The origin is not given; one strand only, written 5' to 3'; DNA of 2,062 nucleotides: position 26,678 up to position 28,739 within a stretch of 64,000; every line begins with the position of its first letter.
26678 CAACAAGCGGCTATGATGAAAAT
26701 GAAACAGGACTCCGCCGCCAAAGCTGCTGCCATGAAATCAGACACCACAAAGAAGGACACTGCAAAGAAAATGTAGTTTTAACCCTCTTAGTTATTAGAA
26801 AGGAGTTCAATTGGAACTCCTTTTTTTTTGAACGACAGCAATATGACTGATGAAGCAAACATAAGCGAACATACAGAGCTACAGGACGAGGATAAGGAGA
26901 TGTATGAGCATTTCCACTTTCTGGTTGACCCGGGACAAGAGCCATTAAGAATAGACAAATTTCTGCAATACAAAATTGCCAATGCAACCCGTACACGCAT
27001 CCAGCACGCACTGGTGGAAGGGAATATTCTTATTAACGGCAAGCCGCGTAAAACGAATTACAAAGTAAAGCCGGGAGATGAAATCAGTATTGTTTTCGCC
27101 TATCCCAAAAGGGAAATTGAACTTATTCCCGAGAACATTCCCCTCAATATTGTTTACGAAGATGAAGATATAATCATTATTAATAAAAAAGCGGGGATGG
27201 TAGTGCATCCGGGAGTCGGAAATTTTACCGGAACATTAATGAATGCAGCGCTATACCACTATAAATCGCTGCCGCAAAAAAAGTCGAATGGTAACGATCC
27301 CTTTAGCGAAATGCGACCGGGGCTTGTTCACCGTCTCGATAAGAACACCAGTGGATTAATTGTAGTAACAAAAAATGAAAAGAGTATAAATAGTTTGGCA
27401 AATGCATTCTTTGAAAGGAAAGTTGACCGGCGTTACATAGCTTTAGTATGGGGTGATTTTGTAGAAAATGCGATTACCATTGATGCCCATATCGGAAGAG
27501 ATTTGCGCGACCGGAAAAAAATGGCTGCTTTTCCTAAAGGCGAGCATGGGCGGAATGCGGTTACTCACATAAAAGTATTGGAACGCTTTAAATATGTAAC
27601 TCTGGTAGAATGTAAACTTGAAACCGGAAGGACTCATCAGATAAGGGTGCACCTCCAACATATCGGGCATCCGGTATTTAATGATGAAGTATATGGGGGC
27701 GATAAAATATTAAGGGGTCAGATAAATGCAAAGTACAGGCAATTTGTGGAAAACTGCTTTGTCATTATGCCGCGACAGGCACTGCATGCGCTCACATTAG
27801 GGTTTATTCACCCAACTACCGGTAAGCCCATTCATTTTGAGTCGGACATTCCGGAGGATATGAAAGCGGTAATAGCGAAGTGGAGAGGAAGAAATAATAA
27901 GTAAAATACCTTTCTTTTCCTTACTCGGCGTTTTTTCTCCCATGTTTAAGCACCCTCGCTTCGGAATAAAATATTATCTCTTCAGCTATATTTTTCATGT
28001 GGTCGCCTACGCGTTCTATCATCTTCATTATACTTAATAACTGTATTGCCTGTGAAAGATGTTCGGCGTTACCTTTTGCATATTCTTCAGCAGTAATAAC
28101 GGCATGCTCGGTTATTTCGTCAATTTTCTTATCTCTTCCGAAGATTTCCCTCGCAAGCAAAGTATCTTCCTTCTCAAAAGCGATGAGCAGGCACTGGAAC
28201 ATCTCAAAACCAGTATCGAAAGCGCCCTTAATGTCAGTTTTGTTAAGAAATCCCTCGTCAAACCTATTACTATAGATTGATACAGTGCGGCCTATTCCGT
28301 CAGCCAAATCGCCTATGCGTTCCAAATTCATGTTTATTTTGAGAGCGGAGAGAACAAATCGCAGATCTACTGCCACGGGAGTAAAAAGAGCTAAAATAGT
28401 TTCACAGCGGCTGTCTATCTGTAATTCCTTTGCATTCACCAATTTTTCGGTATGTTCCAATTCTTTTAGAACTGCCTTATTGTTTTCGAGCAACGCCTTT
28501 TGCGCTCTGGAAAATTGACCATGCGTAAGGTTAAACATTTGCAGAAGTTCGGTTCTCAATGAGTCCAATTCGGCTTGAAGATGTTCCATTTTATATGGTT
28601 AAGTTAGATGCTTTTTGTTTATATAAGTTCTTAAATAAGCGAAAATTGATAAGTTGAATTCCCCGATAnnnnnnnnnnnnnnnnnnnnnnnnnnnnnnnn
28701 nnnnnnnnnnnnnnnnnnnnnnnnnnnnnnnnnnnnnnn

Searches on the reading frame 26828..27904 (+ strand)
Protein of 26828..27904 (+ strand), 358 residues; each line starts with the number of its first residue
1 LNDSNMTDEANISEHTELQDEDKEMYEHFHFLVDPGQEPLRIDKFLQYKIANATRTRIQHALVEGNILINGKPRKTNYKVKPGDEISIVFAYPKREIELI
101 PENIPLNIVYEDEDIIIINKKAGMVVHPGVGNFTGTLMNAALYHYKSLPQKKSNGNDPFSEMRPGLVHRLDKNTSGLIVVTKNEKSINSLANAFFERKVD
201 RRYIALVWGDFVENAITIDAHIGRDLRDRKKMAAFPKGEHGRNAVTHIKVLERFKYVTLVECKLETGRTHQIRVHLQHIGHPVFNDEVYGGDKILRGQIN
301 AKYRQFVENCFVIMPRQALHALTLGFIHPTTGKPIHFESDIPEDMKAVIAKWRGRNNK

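Call 7: search_protein_families(library=pfam, proteins=[window:26828-27904:+], max_evalue=0.00001)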
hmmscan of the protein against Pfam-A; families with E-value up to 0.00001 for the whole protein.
window:26828-27904:+ (358 aa): 2 families
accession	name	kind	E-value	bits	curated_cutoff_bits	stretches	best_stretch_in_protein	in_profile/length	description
PF00849.27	PseudoU_synth_2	-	7e-34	117.7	26.8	1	114-278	1-152/152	RNA pseudouridylate synthase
PF01479.30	S4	-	4.4e-09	36.4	22.8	1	41-86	2-48/48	S4 domain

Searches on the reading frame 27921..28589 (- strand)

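Call 40: search_protein_families(library=pfam, proteins=[window:27921-28589:-], max_evalue=0.0001)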
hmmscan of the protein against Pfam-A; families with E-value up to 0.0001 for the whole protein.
window:27921-28589:- (222 aa): 1 family
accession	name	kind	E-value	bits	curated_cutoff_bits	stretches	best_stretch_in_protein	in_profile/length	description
PF01895.24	PhoU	-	2.4e-30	105.2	23.5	2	15-101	1-87/89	PhoU domain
